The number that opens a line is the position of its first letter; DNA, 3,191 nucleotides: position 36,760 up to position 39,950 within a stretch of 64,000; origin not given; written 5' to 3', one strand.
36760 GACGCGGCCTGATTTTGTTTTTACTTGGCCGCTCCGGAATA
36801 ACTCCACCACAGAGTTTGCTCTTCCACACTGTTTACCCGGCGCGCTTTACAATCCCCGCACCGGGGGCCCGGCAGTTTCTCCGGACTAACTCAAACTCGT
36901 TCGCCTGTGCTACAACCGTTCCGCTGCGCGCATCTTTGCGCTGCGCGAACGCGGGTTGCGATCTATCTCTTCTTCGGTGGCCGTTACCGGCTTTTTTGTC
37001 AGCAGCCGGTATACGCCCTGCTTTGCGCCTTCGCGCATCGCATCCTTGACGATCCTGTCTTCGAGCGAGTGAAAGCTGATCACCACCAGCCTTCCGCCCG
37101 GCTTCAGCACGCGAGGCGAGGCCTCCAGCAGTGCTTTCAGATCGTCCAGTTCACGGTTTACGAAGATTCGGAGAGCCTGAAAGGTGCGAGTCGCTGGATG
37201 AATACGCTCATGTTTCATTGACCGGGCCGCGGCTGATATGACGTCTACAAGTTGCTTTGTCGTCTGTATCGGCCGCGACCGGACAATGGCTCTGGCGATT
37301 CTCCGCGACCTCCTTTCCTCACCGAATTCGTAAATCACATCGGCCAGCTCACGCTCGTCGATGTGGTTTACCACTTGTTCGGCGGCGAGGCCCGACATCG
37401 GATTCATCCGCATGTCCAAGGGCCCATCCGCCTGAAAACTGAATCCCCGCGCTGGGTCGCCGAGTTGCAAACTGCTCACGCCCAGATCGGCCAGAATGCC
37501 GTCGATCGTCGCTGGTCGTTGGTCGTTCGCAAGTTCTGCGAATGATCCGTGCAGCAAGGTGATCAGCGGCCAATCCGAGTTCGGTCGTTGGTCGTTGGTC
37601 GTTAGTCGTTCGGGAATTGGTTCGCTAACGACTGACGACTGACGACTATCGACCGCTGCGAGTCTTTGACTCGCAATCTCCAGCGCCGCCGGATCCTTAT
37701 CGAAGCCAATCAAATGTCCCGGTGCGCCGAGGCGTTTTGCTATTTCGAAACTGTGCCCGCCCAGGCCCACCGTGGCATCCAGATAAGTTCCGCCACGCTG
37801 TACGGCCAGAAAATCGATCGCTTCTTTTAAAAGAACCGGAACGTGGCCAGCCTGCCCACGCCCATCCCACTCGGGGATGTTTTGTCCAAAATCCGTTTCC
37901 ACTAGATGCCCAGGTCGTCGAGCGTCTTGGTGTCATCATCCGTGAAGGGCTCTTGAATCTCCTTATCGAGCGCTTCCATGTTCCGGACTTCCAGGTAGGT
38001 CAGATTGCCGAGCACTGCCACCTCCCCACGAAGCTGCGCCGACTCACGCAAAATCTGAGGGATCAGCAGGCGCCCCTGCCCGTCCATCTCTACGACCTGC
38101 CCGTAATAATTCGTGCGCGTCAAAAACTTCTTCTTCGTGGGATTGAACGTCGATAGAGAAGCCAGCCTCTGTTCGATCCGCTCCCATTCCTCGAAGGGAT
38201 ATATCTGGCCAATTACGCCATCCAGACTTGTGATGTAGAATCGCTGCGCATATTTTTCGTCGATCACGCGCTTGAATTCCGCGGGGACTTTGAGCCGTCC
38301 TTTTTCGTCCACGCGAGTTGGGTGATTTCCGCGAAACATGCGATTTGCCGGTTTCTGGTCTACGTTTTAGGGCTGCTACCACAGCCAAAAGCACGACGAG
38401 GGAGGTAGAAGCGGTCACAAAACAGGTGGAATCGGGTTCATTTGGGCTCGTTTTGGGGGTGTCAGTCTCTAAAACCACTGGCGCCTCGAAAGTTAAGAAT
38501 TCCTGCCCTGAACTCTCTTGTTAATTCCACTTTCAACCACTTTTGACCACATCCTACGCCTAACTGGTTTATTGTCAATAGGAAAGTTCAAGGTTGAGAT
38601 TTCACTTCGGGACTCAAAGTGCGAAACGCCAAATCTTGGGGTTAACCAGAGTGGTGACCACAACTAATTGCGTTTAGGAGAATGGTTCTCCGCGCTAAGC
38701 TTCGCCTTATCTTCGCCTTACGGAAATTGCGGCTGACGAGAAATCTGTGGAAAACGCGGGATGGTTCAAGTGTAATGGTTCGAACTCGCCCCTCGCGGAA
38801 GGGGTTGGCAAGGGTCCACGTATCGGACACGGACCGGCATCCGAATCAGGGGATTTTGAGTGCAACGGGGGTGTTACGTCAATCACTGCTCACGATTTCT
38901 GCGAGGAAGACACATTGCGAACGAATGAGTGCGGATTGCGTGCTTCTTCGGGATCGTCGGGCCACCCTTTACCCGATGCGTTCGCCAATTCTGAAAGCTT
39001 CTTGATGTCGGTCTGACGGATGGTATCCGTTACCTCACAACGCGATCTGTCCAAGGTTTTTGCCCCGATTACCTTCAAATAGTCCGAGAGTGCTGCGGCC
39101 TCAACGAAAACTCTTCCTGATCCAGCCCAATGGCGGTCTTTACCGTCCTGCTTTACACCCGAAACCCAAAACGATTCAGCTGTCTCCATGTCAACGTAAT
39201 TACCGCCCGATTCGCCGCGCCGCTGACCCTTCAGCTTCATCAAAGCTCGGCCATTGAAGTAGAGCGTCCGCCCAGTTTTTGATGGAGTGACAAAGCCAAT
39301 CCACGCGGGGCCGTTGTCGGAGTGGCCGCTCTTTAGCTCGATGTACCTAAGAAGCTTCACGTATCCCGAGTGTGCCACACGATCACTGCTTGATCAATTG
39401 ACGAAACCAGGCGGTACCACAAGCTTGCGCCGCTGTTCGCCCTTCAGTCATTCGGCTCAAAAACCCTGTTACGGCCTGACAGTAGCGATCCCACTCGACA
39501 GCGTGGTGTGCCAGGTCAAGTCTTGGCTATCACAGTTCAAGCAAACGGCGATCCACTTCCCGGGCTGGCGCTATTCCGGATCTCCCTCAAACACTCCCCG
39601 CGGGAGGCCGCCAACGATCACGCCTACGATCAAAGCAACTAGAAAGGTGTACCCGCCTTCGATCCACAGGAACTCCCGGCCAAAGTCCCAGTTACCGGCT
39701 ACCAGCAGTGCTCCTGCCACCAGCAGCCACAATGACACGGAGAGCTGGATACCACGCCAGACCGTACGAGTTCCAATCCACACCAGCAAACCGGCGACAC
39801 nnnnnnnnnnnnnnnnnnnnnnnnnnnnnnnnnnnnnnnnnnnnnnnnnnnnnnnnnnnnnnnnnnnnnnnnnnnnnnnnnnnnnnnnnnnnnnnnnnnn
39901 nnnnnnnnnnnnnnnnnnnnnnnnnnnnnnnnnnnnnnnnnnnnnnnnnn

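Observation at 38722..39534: Ordered pair of conserved non-coding modules (A then B) brackets a single ORF; the same pair recurs 12 kb away around a different gene set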

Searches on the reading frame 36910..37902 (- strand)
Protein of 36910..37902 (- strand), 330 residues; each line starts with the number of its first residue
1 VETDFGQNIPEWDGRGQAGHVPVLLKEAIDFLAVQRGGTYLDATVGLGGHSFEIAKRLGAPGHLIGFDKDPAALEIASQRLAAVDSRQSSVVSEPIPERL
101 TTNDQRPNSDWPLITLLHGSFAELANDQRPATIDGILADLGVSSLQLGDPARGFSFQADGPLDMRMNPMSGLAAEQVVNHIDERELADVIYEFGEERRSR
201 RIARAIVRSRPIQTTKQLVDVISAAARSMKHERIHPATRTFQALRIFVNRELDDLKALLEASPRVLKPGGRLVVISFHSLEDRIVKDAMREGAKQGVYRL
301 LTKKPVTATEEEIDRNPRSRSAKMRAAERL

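Call 10: search_protein_families(library=pfam, proteins=[window:36910-37902:-], max_evalue=0.01)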
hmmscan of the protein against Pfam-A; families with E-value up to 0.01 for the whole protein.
window:36910-37902:- (330 aa): 7 families
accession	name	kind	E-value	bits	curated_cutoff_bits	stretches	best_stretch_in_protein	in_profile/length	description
PF01795.25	Methyltransf_5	-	5.2e-100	335.3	27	1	18-329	2-308/309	MraW methylase family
PF13847.12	Methyltransf_31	-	1.7e-08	34.7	27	1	37-82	4-49/145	Methyltransferase domain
PF01209.24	Ubie_methyltran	-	2.5e-07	30.7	20.1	1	247-289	124-166/233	ubiE/COQ5 methyltransferase family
PF13649.12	Methyltransf_25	-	2.8e-06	28.3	27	1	41-90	2-49/97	Methyltransferase domain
PF08242.18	Methyltransf_12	-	0.00032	21.8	30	0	41-98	1-57/98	Methyltransferase domain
PF08241.18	Methyltransf_11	-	0.00043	21.3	21.2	0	250-274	71-95/95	Methyltransferase domain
PF01728.25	FtsJ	-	0.00072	20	24.1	0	26-292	10-155/181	FtsJ-like methyltransferase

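Call 28: find_homologous_proteins(query=window:36910-37902:-)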
Query window:36910-37902:- (330 aa): 8000 proteins with E <= 0.001 among 8000 candidates; the best 120 are listed.
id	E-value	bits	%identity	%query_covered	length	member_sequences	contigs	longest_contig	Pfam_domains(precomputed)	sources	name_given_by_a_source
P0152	7.2e-212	720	100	100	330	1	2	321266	PF13847.13,PF01795.26,PF13649.13,PF01209.25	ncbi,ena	-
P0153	3.7e-190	649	91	99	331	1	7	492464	PF13847.13,PF01795.26,PF13649.13,PF01209.25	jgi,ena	jgi:16S rRNA (cytosine1402-N4)-methyltransferase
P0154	9.2e-187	638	91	100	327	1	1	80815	PF13847.13,PF01795.26,PF13649.13,PF01209.25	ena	-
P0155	6.8e-184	628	88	100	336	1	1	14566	PF13847.13,PF01795.26,PF13649.13,PF01209.25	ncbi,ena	-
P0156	6.3e-181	619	89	98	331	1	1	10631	PF13847.13,PF01795.26,PF13649.13,PF01209.25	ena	-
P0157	2.7e-180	617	86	100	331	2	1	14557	PF13847.13,PF01795.26,PF01209.25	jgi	jgi:16S rRNA (cytosine1402-N4)-methyltransferase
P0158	2.8e-180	617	88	99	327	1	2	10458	PF13847.13,PF01795.26,PF13649.13,PF01209.25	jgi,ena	-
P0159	3.2e-180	616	87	100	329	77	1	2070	PF13847.13,PF01795.26,PF13649.13,PF01209.25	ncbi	-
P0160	1.1e-179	615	88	98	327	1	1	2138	PF13847.13,PF01795.26,PF13649.13,PF01209.25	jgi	-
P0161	2.2e-179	614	88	99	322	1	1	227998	PF13847.13,PF01795.26,PF13649.13,PF01209.25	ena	-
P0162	2.3e-179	614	86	100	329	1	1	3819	PF13847.13,PF01795.26,PF13649.13,PF01209.25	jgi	jgi:16S rRNA (cytosine1402-N4)-methyltransferase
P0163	7.0e-179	612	86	100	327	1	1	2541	PF13847.13,PF01795.26,PF13649.13,PF01209.25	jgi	-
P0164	7.2e-179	612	87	98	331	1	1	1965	PF13847.13,PF01795.26,PF13649.13,PF01209.25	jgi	-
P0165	1.5e-178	611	87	98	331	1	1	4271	PF13847.13,PF01795.26,PF13649.13,PF01209.25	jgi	-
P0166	3.2e-178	610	86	100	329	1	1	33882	PF13847.13,PF01795.26,PF13649.13,PF01209.25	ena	-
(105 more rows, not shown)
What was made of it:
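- In L038-L041 (RsmH 91% identical, call 28) window 39939-39536 and 38770-36910 are contiguous.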

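Call 29: find_encoding_contigs(protein=P0153, flank=10000, max_places=4)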
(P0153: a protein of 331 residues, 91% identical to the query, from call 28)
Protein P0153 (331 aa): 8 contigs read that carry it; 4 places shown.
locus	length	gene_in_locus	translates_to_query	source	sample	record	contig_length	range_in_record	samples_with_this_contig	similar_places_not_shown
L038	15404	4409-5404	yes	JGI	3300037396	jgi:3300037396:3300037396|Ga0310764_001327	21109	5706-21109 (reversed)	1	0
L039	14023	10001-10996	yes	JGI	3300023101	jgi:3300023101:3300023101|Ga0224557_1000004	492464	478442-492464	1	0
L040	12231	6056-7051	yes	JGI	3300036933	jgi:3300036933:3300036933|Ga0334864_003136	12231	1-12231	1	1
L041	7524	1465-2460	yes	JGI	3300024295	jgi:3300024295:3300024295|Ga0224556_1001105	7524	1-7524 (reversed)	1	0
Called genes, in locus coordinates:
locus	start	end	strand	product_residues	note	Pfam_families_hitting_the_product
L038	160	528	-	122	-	-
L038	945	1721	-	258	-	-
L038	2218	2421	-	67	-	-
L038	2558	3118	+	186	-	PF01965:DJ-1_PfpI, PF18011:Catalase_C (weak)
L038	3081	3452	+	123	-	-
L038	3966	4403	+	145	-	PF02381:MraZ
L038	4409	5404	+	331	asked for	PF01209:Ubie_methyltran (faint), PF01795:Methyltransf_5, PF13649:Methyltransf_25 (faint), PF13847:Methyltransf_31 (faint)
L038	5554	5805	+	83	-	-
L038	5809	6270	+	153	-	-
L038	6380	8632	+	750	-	PF03717:PBP_dimer, PF00905:Transpeptidase, PF03793:PASTA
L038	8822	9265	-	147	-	PF19502:DUF6036 (faint)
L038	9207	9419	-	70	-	-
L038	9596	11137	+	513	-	PF01225:Mur_ligase, PF08245:Mur_ligase_M, PF02875:Mur_ligase_C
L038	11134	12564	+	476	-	PF01225:Mur_ligase, PF08245:Mur_ligase_M, PF02875:Mur_ligase_C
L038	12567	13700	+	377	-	PF00953:Glycos_transf_4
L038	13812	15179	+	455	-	PF21377:MurD_N (weak), PF21799:MurD-like_N, PF08245:Mur_ligase_M, PF02875:Mur_ligase_C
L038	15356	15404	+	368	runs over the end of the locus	PF01098:FTSW_RODA_SPOVE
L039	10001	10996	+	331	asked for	PF01209:Ubie_methyltran (faint), PF01795:Methyltransf_5, PF13649:Methyltransf_25 (faint), PF13847:Methyltransf_31 (faint)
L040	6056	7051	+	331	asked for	PF01209:Ubie_methyltran (faint), PF01795:Methyltransf_5, PF13649:Methyltransf_25 (faint), PF13847:Methyltransf_31 (faint)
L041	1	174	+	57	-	?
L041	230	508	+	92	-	-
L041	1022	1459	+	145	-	PF02381:MraZ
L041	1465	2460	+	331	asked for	PF01209:Ubie_methyltran (faint), PF01795:Methyltransf_5, PF13649:Methyltransf_25 (faint), PF13847:Methyltransf_31 (faint)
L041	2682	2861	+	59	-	-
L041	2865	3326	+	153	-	-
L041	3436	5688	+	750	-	PF03717:PBP_dimer, PF00905:Transpeptidase, PF03793:PASTA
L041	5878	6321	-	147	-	PF19502:DUF6036 (faint)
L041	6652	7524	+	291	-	?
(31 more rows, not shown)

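Call 30: find_encoding_contigs(protein=P0154, flank=10000, max_places=2)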
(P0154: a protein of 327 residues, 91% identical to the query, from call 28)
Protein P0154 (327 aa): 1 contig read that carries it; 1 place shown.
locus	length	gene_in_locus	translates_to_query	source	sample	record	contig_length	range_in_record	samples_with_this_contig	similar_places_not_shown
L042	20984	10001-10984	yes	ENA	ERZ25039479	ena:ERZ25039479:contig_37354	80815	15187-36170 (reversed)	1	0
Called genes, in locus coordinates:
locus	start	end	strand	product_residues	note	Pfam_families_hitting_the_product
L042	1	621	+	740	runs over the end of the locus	-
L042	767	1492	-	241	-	-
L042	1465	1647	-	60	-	-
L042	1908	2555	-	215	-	PF07494:Reg_prop (faint)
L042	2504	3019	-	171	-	-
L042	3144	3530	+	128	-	-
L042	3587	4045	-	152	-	-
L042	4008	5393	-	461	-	PF05580:Peptidase_S55 (weak)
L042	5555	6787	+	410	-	-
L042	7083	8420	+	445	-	-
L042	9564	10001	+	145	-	PF02381:MraZ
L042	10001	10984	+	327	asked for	PF01795:Methyltransf_5, PF01209:Ubie_methyltran (faint), PF13649:Methyltransf_25 (faint), PF13847:Methyltransf_31 (faint)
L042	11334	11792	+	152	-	-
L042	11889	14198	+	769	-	PF03717:PBP_dimer, PF00905:Transpeptidase, PF03793:PASTA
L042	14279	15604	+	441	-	-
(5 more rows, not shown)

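Call 31: find_encoding_contigs(protein=P0161, flank=10000, max_places=2)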
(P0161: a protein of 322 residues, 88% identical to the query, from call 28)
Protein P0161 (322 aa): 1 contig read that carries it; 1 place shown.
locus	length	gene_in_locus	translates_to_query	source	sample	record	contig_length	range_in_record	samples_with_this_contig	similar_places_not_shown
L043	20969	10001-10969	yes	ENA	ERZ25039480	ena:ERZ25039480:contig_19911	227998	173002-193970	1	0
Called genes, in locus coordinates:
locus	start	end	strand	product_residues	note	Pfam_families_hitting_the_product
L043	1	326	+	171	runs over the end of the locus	-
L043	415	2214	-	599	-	PF05580:Peptidase_S55 (weak)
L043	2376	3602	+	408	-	-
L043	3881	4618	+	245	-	PF08570:DUF1761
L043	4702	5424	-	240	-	PF01507:PAPS_reduct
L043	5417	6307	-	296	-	PF00590:TP_methylase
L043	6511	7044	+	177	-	-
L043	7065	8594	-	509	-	PF03460:NIR_SIR_ferr, PF01077:NIR_SIR, PF03460:NIR_SIR_ferr, PF01077:NIR_SIR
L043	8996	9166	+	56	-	-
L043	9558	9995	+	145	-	PF02381:MraZ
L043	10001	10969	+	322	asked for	PF01209:Ubie_methyltran (faint), PF01795:Methyltransf_5, PF13649:Methyltransf_25 (faint), PF13847:Methyltransf_31 (faint)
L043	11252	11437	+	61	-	-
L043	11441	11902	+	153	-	-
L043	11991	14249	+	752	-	PF03717:PBP_dimer, PF00905:Transpeptidase, PF03793:PASTA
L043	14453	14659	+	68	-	-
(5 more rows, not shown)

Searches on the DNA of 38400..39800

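Call 11: search_rna_families(source=window, start=38400, end=39800, threshold=evalue, max_evalue=10)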
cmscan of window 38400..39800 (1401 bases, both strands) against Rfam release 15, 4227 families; matches with E-value up to 10: 1.
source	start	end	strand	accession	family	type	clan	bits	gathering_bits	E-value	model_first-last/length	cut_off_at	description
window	39016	39037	+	RF01114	TMV_UPD-PK1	Cis-reg;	-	19.3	33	0.87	1-22/22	no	Pseudoknot of upstream pseudoknot domain (UPD) of the 3'UTR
